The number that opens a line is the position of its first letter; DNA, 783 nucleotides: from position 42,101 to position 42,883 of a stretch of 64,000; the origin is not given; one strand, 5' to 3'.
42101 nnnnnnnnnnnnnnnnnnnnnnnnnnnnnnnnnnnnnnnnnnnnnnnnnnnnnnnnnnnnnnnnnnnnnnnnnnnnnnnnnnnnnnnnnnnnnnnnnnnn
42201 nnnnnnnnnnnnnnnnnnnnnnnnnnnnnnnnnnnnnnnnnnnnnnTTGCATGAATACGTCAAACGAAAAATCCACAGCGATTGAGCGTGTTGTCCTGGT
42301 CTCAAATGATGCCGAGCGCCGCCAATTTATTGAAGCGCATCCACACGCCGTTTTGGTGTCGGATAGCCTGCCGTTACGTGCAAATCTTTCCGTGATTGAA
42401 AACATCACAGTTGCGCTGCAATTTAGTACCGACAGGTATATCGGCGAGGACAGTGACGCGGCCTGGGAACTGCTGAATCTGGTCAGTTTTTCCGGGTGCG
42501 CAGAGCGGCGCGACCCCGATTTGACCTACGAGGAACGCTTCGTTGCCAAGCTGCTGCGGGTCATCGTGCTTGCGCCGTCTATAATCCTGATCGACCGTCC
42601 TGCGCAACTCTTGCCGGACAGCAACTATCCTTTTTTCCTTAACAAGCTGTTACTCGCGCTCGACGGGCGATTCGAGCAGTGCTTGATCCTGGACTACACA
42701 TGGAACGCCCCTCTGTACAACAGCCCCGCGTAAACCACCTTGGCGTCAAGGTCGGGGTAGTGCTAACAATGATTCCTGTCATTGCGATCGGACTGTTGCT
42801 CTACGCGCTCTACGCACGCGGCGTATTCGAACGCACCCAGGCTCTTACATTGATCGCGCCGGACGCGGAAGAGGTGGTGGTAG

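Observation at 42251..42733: Mla/MCE-like transporter whose only ATPase gene is a catalytically dead half-domain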

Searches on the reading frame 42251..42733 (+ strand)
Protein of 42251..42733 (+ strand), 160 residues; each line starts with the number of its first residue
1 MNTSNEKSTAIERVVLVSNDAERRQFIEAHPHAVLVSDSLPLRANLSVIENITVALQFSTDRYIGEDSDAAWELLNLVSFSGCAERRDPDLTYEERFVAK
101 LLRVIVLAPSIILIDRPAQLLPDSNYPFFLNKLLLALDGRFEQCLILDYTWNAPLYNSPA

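Call 3: search_protein_families(library=pfam, proteins=[window:42251-42733:+], max_evalue=1)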
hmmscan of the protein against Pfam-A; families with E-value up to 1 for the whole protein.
window:42251-42733:+ (160 aa): 1 family
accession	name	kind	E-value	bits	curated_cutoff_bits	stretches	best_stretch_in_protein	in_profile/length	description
PF00005.33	ABC_tran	-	0.25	12.4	25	1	19-118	47-136/137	ABC transporter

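Call 4: search_protein_families(library=ncbifam, proteins=[window:42251-42733:+], max_evalue=1)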
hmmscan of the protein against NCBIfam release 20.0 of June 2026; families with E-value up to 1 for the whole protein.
window:42251-42733:+ (160 aa): 22 families
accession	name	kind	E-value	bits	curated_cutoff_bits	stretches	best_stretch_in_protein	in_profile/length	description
TIGR02211.1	LolD_lipo_ex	equivalog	8.1e-05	22.2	307.75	1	44-141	96-191/221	lipoprotein-releasing ABC transporter ATP-binding protein LolD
TIGR04406.1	LPS_export_lptB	equivalog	0.00056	19.3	240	1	45-117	90-162/239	LPS export ABC transporter ATP-binding protein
NF008639.0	PRK11629.1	equivalog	0.0017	17.8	360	1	45-124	102-180/234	lipoprotein-releasing ABC transporter ATP-binding protein LolD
NF008449.1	PRK11300.1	equivalog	0.0035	16.6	362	1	66-142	129-204/255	high-affinity branched-chain amino acid ABC transporter ATP-binding protein LivG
NF040840.2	tungstate_WtpC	equivalog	0.011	15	440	1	40-121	81-161/347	tungstate ABC transporter ATP-binding protein WtpC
TIGR01187.1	potA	subfamily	0.012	14.7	355.6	1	39-118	50-128/325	polyamine ABC transporter ATP-binding protein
TIGR02315.1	ABC_phnC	equivalog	0.013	15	266.1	1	35-121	83-176/243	phosphonate ABC transporter ATP-binding protein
TIGR00968.1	3a0106s01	subfamily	0.013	15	342.75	1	40-119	81-159/237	sulfate ABC transporter ATP-binding protein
NF008513.0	PRK11432.1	equivalog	0.013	14.4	496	1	34-121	81-167/351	ferric ABC transporter ATP-binding protein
TIGR03608.1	L_ocin_972_ABC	subfamily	0.018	14.5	254.85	1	44-131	89-175/206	putative bacteriocin export ABC transporter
TIGR02982.1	heterocyst_DevA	subfamily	0.022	14.3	295.8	1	32-121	83-172/220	ABC exporter ATP-binding subunit, DevA family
TIGR03265.1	PhnT2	equivalog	0.032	13.5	457.7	1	36-118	81-162/353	putative 2-aminoethylphosphonate ABC transporter ATP-binding protein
TIGR02673.1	FtsE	equivalog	0.039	13.6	264.85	1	43-121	91-168/214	cell division ATP-binding protein FtsE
TIGR03005.1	ectoine_ehuA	equivalog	0.04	13.1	345.4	1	22-120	78-176/252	ectoine/hydroxyectoine ABC transporter ATP-binding protein EhuA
NF006987.0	PRK09452.1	equivalog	0.053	12.2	482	1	36-117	94-174/378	spermidine/putrescine ABC transporter ATP-binding protein PotA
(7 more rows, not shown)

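Call 6: find_homologous_proteins(query=window:42251-42730:+, max_evalue=0.001)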
Query window:42251-42730:+ (160 aa): 324 proteins with E <= 0.001 among 370 candidates; the best 120 are listed.
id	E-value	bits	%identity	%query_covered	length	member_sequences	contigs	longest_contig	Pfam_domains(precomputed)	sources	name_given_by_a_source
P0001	4.0e-96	337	98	100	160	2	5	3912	-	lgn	-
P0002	1.1e-91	322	96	100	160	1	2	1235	-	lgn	-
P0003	1.1e-75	270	78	100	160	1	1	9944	-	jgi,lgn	jgi:ABC-type lipoprotein export system ATPase subunit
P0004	2.9e-74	266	78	100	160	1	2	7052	-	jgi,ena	jgi:ABC-type lipoprotein export system ATPase subunit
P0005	1.4e-73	264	76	100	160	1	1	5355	-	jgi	jgi:ABC-type lipoprotein export system ATPase subunit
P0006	9.5e-73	261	74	100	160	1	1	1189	-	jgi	jgi:ABC-type branched-subunit amino acid transport system ATPase component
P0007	2.0e-72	260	74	100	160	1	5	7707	-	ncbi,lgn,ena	-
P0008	5.0e-72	258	74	100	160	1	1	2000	-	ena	-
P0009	5.2e-72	258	74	100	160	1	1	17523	-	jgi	-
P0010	5.4e-72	258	75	100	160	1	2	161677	-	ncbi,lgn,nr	ncbi:MAG: hypothetical protein HY067_08015 [Betaproteobacteria bacterium]|nr:hypothetical protein [B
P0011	6.7e-72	258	75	100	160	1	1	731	-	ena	-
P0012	8.5e-72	258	74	100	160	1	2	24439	-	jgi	jgi:ABC-type transporter Mla maintaining outer membrane lipid asymmetry ATPase subunit MlaF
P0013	9.9e-72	258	74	100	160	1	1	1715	-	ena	-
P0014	1.3e-71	257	74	100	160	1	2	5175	-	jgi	jgi:ABC-type lipoprotein export system ATPase subunit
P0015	1.6e-71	257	75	99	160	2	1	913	-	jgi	jgi:ABC-type transporter Mla maintaining outer membrane lipid asymmetry ATPase subunit MlaF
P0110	1.2e-63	231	68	99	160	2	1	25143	-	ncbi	ncbi:MAG TPA: hypothetical protein VF460_11115 [Burkholderiales bacterium]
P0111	1.3e-63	231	66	94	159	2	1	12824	-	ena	-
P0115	3.9e-63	230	66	98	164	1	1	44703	-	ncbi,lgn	-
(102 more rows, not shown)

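Call 9: find_encoding_contigs(protein=P0010, flank=10000, max_places=2)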
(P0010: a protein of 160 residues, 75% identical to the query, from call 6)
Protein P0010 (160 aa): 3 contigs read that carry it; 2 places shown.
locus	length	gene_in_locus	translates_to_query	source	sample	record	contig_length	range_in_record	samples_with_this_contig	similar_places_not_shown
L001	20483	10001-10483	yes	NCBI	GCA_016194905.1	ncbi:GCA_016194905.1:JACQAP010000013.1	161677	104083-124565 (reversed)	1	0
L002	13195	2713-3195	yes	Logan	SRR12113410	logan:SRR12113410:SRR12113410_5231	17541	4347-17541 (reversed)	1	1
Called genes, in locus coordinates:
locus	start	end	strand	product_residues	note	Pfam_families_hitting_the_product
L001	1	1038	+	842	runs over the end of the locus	PF00343:Phosphorylase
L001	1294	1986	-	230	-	PF03737:RraA-like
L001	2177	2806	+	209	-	-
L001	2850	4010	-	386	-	PF02771:Acyl-CoA_dh_N, PF02770:Acyl-CoA_dh_M, PF00441:Acyl-CoA_dh_1, PF08028:Acyl-CoA_dh_2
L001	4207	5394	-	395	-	PF02515:CoA_transf_3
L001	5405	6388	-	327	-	PF03401:TctC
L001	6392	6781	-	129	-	PF00190:Cupin_1, PF05899:Cupin_3, PF07883:Cupin_2, PF02311:AraC_binding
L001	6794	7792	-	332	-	PF01408:GFO_IDH_MocA, PF02894:GFO_IDH_MocA_C, PF22725:GFO_IDH_MocA_C3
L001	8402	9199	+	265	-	PF03328:HpcH_HpaI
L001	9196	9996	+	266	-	PF02405:MlaE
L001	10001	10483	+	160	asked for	-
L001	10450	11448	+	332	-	PF02470:MlaD, PF28544:Helical_needle (faint)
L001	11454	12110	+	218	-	-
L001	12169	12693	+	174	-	-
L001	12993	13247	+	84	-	-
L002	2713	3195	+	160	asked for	-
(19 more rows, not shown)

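Call 10: find_encoding_contigs(protein=P0115, flank=8000, max_places=1)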
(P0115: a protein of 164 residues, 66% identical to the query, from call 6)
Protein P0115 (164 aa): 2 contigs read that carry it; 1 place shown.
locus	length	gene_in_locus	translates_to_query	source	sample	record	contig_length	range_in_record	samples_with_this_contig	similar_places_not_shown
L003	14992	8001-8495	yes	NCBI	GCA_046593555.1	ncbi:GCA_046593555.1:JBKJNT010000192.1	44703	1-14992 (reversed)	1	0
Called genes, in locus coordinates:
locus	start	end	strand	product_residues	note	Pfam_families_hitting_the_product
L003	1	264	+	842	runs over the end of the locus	PF00343:Phosphorylase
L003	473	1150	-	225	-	PF03737:RraA-like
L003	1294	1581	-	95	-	PF18919:DUF5670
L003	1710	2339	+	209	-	-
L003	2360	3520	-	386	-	PF02771:Acyl-CoA_dh_N, PF02770:Acyl-CoA_dh_M, PF00441:Acyl-CoA_dh_1, PF08028:Acyl-CoA_dh_2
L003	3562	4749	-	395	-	PF02515:CoA_transf_3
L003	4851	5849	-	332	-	PF01408:GFO_IDH_MocA, PF02894:GFO_IDH_MocA_C, PF22725:GFO_IDH_MocA_C3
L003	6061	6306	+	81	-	-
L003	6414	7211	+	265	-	PF03328:HpcH_HpaI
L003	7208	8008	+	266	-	PF02405:MlaE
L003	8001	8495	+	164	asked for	-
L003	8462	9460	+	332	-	PF02470:MlaD, PF28544:Helical_needle (faint)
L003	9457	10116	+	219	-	-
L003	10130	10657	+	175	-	-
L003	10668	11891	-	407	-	PF13458:Peripla_BP_6, PF13433:Peripla_BP_5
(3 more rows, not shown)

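Call 11: find_encoding_contigs(protein=P0110, flank=8000, max_places=1)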
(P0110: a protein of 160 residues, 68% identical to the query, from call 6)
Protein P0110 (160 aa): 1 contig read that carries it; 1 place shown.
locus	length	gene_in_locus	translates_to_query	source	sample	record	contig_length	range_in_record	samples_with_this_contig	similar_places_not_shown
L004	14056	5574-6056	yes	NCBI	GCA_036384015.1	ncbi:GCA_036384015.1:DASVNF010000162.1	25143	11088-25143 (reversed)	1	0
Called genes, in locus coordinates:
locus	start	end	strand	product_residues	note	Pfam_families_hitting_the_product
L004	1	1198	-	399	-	PF07696:7TMR-DISMED2, PF07695:7TMR-DISM_7TM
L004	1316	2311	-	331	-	PF01408:GFO_IDH_MocA, PF02894:GFO_IDH_MocA_C, PF22725:GFO_IDH_MocA_C3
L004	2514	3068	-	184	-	PF07209:DUF1415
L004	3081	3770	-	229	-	PF03737:RraA-like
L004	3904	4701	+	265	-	PF03328:HpcH_HpaI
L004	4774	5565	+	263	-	PF02405:MlaE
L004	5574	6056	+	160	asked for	-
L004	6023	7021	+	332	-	PF02470:MlaD, PF28544:Helical_needle (faint)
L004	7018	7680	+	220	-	-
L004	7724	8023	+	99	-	-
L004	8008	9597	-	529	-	PF04349:MdoG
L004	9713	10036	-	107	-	-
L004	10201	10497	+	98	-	-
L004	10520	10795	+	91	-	-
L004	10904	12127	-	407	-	PF13458:Peripla_BP_6, PF13433:Peripla_BP_5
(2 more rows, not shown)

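Call 12: find_encoding_contigs(protein=P0111, flank=8000, max_places=1)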
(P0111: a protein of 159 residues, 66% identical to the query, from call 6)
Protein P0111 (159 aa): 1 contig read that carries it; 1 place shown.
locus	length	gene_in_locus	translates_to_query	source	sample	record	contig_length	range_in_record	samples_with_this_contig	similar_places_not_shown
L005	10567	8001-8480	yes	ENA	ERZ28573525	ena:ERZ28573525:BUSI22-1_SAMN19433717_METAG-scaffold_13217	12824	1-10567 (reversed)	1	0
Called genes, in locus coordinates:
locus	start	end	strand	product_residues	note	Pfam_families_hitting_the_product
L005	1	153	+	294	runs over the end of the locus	-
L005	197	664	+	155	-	PF00903:Glyoxalase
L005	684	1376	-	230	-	PF03737:RraA-like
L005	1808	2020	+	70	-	PF05532:CsbD (weak)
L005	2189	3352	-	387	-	PF02771:Acyl-CoA_dh_N, PF02770:Acyl-CoA_dh_M, PF00441:Acyl-CoA_dh_1, PF08028:Acyl-CoA_dh_2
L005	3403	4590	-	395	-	PF02515:CoA_transf_3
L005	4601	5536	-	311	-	PF03401:TctC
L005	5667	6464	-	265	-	PF00378:ECH_1, PF16113:ECH_2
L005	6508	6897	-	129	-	PF00190:Cupin_1 (weak), PF05899:Cupin_3 (weak), PF07883:Cupin_2, PF02311:AraC_binding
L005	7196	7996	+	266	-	PF02405:MlaE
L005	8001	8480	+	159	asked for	-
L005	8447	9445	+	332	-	PF02470:MlaD, PF28544:Helical_needle (faint)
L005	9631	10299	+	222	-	-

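Call 13: search_protein_representatives(alignment_id=A1)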
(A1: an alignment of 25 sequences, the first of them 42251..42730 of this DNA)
Query: 25 sequences, 160 profile positions. Proteins with E-value up to 0.001 (for the whole library): 184; up to 1e-10: 62; up to 1e-30: 5. The best 150 are listed.
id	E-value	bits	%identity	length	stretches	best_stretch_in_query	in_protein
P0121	2.8e-45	170.1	-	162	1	17-156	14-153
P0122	1.5e-43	164.4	-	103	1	2-103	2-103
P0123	1.3e-41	158.2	-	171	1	11-160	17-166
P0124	6.7e-33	129.9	-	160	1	18-157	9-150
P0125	7.4e-33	129.7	-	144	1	18-157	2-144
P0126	1.2e-29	119.3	-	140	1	33-157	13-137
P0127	1.8e-28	115.5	-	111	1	55-156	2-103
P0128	1.0e-24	103.3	-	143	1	28-157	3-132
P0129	1.9e-24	102.4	-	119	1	42-158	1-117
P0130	2.1e-24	102.3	-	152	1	19-156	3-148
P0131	1.1e-23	99.9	-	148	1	33-157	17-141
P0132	7.4e-23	97.2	-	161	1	31-158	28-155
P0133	9.2e-23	96.9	-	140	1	35-158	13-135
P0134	1.2e-22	96.5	-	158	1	16-156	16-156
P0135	3.6e-22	95.0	-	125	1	37-157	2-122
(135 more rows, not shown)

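Call 19: find_homologous_proteins(query=A2, max_evalue=0.001)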
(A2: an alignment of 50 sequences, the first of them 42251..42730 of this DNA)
Query A2 (50 sequences) (160 aa, profile of the alignment): 407 proteins with E <= 0.001 among 2381 candidates; the best 120 are listed.
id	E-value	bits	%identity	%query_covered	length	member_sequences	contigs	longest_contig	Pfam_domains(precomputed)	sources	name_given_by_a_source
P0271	1.8e-50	188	31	78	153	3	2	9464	-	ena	-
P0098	1.5e-48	182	66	100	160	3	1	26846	-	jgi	jgi:ABC-type branched-subunit amino acid transport system ATPase component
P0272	1.9e-48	182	34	77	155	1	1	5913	-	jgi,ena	-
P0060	2.0e-48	181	77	91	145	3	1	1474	-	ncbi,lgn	-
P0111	2.1e-48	181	66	94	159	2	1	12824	-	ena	-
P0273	2.2e-48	181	56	88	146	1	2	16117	-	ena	-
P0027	2.5e-48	181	73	100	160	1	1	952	-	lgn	-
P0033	2.6e-48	181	75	100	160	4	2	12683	-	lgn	-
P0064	2.8e-48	181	73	98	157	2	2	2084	-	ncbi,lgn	-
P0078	3.1e-48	181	73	100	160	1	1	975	-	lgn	-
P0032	3.2e-48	181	74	100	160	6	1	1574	-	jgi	jgi:ABC-type lipoprotein export system ATPase subunit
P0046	3.3e-48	181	73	99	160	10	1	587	-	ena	-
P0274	3.6e-48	181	36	76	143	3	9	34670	-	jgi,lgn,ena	-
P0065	3.8e-48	181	73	100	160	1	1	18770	-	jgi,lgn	jgi:ABC-type lipoprotein export system ATPase subunit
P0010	3.9e-48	181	75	100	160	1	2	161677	-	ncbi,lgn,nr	ncbi:MAG: hypothetical protein HY067_08015 [Betaproteobacteria bacterium]|nr:hypothetical protein [B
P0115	4.8e-47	177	66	98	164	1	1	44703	-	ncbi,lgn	-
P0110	9.4e-47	176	68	99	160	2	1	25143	-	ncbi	ncbi:MAG TPA: hypothetical protein VF460_11115 [Burkholderiales bacterium]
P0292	3.7e-46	174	55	89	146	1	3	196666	-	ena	-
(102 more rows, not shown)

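Call 20: find_encoding_contigs(protein=P0274, flank=7000, max_places=2)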
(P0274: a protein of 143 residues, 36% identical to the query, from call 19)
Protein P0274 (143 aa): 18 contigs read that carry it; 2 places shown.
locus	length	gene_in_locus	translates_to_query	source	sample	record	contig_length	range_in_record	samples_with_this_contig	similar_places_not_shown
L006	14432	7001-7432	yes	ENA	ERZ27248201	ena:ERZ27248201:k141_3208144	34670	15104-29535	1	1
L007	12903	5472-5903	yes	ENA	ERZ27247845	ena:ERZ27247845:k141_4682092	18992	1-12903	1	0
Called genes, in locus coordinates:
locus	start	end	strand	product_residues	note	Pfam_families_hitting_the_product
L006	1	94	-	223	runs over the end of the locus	PF00881:Nitroreductase, PF14512:TM1586_NiRdase (faint)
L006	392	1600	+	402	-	PF02771:Acyl-CoA_dh_N, PF02770:Acyl-CoA_dh_M, PF00441:Acyl-CoA_dh_1, PF08028:Acyl-CoA_dh_2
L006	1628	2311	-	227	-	PF04028:DUF374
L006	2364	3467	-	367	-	PF02811:PHP (weak)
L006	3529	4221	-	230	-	PF00730:HhH-GPD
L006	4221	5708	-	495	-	PF00089:Trypsin, PF13365:Trypsin_2, PF00595:PDZ, PF13180:PDZ_2, PF17820:PDZ_6, PF00595:PDZ, PF13180:PDZ_2, PF17820:PDZ_6, +1 more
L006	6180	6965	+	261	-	PF02405:MlaE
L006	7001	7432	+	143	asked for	-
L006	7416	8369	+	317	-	PF02470:MlaD (weak), PF28544:Helical_needle (faint), PF06103:DUF948 (faint)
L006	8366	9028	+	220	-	-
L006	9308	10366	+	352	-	PF00478:IMPDH (faint), PF03060:NMO, PF01070:FMN_dh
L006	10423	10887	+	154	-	PF09383:NIL, PF00037:Fer4 (weak), PF12797:Fer4_2 (weak), PF13237:Fer4_10, PF14697:Fer4_21, PF12838:Fer4_7, PF13187:Fer4_9 (weak), PF00037:Fer4, +4 more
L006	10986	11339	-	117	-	-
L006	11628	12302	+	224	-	PF25087:GMPPB_C (faint), PF25084:LbH_EIF2B (weak), PF00132:Hexapep (weak), PF14602:Hexapep_2 (weak)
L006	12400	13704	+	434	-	PF00919:UPF0004, PF04055:Radical_SAM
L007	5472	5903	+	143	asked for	-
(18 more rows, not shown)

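Call 21: find_encoding_contigs(protein=P0271, flank=7000, max_places=1)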
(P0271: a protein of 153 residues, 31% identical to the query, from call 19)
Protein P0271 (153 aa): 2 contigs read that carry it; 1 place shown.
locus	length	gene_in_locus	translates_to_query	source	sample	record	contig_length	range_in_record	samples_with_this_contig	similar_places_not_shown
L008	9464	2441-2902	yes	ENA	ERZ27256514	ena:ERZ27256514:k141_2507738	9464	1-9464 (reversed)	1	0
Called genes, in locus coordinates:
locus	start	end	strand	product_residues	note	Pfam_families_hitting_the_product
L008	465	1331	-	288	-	PF01557:FAA_hydrolase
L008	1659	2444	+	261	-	PF02405:MlaE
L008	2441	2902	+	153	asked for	-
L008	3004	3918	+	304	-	PF02470:MlaD (weak)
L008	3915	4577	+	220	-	-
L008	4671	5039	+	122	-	-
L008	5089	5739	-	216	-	PF01174:SNO, PF07685:GATase_3 (weak)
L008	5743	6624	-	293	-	PF01680:SOR_SNZ, PF05690:ThiG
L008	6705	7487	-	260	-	PF00977:His_biosynth, PF01207:Dus (faint), PF02581:TMP-TENI (faint), PF03060:NMO (faint)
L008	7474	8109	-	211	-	PF00117:GATase, PF07685:GATase_3 (weak)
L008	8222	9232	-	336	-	PF04055:Radical_SAM, PF16199:Radical_SAM_C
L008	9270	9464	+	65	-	PF00890:FAD_binding_2 (weak), PF01134:GIDA, PF07992:Pyr_redox_2 (weak), PF12831:FAD_oxidored (weak)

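Call 22: find_encoding_contigs(protein=P0292, flank=7000, max_places=1)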
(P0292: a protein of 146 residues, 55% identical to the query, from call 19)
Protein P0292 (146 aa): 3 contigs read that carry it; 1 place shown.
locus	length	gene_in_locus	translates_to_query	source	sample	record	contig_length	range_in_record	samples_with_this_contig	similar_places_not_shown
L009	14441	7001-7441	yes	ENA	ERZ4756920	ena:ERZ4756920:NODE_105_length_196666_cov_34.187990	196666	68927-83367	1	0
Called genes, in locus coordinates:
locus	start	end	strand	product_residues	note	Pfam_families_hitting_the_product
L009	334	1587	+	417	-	PF03060:NMO, PF01180:DHO_dh (weak)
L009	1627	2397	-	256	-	PF23023:Anti-Pycsar_Apyc1, PF00753:Lactamase_B, PF12706:Lactamase_B_2, PF02112:PDEase_II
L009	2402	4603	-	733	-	PF05226:CHASE2, PF00211:Guanylate_cyc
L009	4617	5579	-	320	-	PF01435:Peptidase_M48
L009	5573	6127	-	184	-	PF06347:SH3_4, PF08239:SH3_3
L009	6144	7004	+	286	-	PF02405:MlaE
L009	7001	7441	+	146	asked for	-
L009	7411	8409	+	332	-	PF02470:MlaD (weak), PF28544:Helical_needle (faint)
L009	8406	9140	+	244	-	-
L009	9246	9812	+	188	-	PF04143:Sulf_transp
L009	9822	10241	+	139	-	PF20398:DUF6691, PF04143:Sulf_transp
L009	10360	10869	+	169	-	-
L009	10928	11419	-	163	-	-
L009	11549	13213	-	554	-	PF03065:Glyco_hydro_57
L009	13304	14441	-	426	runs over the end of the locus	PF00483:NTP_transferase, PF12804:NTP_transf_3, PF24894:Hexapep_GlmU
